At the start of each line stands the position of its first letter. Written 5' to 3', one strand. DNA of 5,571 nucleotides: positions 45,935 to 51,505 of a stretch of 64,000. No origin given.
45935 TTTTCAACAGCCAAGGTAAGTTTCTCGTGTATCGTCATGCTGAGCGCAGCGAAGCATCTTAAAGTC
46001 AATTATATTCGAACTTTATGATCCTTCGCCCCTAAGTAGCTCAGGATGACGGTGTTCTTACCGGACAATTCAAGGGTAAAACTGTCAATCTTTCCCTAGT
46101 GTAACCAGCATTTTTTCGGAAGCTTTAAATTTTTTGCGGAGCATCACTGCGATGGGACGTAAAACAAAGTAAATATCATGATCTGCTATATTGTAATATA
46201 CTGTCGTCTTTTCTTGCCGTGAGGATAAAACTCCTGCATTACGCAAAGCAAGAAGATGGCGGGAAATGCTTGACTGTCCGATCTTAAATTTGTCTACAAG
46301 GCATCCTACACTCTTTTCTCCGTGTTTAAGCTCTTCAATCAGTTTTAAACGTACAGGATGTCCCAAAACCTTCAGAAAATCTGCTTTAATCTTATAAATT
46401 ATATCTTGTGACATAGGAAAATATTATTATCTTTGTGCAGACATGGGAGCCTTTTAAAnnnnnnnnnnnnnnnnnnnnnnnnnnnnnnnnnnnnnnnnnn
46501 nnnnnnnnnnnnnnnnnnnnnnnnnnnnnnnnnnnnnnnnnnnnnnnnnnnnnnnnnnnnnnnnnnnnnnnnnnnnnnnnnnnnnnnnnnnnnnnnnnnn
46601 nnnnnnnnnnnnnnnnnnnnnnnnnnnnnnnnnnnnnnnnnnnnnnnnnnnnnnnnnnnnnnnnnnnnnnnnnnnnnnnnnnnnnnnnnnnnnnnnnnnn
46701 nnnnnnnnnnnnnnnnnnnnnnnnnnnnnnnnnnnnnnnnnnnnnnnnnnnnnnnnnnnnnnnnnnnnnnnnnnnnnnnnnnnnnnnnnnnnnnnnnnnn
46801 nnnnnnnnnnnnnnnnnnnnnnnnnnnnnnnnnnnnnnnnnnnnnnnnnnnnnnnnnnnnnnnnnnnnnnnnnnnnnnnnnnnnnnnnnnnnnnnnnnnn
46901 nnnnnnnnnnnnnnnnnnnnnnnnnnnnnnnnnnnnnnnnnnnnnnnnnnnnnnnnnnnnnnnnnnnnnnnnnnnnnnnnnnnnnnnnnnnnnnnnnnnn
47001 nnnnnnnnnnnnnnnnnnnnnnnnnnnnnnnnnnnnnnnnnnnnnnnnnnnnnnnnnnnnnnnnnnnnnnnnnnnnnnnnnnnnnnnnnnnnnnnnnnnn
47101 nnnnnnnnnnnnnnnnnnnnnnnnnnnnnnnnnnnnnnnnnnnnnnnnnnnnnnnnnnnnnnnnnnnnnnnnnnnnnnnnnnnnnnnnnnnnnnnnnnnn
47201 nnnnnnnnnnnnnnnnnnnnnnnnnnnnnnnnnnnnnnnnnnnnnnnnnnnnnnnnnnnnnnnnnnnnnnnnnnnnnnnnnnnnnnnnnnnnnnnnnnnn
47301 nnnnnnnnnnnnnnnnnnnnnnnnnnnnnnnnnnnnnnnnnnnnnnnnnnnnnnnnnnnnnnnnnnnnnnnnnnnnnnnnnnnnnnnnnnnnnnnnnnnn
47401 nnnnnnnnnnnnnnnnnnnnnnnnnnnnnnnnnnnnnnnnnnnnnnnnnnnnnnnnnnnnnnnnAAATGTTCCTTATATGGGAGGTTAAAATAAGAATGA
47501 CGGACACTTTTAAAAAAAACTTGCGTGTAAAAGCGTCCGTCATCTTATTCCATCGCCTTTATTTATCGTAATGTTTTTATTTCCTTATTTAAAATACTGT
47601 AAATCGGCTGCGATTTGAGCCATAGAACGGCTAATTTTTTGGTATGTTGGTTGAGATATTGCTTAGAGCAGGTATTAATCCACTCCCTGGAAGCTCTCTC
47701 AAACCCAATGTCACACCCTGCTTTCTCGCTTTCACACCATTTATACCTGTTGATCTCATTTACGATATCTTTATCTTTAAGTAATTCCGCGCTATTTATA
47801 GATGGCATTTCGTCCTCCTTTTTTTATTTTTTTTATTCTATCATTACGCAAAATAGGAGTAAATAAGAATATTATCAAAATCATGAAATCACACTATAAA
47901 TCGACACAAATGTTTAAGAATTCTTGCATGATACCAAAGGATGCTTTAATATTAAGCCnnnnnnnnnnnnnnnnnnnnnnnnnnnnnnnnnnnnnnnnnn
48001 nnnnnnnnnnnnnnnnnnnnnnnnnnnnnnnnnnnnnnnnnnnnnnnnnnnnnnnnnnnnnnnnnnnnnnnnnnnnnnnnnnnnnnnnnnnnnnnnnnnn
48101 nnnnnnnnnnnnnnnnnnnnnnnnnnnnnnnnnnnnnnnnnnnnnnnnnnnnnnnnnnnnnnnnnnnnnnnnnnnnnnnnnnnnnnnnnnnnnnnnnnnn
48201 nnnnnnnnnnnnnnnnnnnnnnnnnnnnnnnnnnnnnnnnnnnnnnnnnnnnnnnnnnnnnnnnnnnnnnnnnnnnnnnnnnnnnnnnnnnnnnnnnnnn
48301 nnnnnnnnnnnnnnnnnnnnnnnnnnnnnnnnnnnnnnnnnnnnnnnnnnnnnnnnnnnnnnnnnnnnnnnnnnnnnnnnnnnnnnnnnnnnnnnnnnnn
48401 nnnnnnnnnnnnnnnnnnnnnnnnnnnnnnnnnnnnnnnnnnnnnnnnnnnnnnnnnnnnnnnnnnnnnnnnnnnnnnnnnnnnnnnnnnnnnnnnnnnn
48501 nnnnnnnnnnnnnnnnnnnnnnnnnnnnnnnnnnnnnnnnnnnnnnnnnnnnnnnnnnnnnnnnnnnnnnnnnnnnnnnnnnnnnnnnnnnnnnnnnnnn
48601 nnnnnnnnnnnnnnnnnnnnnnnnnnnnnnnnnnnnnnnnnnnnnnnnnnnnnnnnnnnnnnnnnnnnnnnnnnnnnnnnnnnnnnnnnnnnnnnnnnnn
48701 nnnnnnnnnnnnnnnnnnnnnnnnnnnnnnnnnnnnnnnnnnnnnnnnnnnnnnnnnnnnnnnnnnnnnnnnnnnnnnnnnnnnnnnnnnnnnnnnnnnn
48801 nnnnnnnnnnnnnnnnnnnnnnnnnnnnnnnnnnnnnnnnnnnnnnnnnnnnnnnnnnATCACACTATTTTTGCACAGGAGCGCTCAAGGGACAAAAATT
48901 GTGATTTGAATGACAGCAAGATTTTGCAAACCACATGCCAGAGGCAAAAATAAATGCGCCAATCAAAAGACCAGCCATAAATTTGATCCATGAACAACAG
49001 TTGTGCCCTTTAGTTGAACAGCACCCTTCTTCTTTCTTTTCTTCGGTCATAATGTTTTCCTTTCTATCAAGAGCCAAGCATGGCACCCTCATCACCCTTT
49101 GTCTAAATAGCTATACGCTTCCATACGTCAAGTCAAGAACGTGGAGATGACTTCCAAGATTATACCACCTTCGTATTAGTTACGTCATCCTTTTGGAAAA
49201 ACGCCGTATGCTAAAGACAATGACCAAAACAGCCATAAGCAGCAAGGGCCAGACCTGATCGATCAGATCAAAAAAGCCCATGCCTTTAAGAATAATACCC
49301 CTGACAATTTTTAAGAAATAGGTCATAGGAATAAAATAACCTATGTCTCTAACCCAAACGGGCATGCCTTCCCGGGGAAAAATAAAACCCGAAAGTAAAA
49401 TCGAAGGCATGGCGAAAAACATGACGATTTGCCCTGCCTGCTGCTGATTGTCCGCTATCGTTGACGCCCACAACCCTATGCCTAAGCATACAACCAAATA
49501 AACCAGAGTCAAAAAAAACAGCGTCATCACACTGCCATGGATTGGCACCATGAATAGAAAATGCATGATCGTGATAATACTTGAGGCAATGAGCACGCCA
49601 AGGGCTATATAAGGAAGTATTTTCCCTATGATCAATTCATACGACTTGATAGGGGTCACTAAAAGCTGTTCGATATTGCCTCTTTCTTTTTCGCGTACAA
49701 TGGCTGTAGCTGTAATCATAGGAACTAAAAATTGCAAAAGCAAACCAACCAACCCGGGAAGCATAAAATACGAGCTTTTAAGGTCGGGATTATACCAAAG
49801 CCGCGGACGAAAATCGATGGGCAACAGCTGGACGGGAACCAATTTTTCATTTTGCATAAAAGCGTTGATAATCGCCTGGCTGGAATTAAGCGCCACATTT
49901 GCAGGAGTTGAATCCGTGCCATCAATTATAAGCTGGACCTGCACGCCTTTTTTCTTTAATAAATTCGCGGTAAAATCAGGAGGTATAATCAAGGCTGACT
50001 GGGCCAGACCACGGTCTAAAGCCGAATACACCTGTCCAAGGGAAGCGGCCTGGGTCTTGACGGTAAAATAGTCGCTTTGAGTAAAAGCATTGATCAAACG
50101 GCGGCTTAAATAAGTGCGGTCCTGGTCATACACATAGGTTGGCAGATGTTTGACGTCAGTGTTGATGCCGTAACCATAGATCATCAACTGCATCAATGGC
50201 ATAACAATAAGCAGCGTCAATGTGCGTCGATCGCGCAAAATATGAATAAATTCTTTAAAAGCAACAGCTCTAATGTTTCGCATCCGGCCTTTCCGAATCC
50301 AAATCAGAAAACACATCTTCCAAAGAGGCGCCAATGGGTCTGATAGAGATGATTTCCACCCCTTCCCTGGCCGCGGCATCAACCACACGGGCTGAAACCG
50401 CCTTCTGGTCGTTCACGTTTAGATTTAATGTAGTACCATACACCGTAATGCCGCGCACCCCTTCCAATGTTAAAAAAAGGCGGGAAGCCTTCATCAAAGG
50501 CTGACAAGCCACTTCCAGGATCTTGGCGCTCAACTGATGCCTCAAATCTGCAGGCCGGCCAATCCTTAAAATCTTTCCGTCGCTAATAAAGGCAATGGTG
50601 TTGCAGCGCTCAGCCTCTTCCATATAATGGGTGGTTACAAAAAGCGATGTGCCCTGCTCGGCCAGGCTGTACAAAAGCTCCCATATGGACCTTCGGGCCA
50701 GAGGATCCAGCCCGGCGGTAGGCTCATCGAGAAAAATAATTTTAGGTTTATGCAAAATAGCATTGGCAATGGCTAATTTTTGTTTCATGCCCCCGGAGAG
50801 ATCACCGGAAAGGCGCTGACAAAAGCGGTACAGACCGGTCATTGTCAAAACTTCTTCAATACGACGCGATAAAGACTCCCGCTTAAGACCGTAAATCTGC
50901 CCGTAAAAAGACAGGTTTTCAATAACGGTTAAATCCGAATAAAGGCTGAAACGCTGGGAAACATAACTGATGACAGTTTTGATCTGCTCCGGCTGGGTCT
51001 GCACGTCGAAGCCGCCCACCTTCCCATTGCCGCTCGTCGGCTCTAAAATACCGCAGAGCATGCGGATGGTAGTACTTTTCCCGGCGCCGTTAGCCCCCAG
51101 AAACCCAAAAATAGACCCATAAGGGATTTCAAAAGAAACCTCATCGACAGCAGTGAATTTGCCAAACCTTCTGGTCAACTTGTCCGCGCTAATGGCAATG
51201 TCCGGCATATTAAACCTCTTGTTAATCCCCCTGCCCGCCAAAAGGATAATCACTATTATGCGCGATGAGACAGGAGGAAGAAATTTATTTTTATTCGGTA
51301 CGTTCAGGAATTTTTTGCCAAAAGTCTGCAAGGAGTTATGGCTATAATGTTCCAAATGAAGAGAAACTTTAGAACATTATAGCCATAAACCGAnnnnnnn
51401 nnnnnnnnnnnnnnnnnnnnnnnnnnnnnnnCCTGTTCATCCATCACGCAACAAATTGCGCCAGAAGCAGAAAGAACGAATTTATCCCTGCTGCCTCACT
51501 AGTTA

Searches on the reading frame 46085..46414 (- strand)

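Call 69: search_protein_families(library=pfam, proteins=[window:46085-46414:-])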
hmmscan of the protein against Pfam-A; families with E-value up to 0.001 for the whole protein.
window:46085-46414:- (109 aa): 2 families
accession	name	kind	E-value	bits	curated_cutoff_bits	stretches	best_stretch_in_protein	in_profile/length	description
PF01022.26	HTH_5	-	8.5e-10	38.8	22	1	20-64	2-46/47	Bacterial regulatory protein, arsR family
PF12840.13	HTH_20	-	3.3e-06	27.4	27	1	17-64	1-49/51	Helix-turn-helix domain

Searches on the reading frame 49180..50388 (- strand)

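Call 68: search_protein_families(library=pfam, proteins=[window:49180-50388:-])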
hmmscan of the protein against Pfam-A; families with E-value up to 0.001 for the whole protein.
window:49180-50388:- (402 aa): 4 families
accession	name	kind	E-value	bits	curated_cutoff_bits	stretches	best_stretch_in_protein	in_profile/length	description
PF12698.13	ABC2_membrane_3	-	5.5e-49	167.6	31.6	1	57-394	8-346/347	ABC-2 family transporter protein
PF01061.29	ABC2_membrane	-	1.8e-32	113.1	26.9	1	204-366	45-210/211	ABC-2 type transporter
PF12679.13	ABC2_membrane_2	-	6.9e-22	78.4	27.2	1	41-400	2-281/283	ABC-2 family transporter protein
PF12730.13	ABC2_membrane_4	-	0.0001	22.7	27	1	213-306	55-150/179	ABC-2 family transporter protein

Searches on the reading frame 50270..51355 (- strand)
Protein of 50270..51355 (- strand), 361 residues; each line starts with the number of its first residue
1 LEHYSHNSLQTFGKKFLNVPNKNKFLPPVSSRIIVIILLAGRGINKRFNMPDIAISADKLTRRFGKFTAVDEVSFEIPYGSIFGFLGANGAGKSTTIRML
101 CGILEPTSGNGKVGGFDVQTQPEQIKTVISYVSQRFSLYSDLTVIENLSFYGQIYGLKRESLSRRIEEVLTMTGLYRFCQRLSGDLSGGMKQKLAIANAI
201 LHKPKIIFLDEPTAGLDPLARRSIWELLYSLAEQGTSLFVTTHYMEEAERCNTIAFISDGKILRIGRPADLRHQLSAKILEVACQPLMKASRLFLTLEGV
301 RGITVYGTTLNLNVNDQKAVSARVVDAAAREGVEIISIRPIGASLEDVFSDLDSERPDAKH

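Call 68: search_protein_families(library=pfam, proteins=[window:50270-51355:-])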
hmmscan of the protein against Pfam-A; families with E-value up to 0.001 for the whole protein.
window:50270-51355:- (361 aa): 4 families
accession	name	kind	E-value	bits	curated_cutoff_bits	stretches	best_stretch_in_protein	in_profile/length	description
PF00005.33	ABC_tran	-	5.9e-31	108.3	25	1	71-214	2-137/137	ABC transporter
PF13304.12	AAA_21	-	6.4e-14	53.2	27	1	184-243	236-298/304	AAA domain, putative AbiEii toxin, Type IV TA system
PF13732.12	DrrA1-3_C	-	1.5e-06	29.2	27.4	1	266-350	1-78/81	ATP-binding protein DrrA1-3-like, C-terminal domain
PF13175.12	AAA_15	-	0.00032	20.9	32.1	0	202-243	327-369/374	AAA ATPase domain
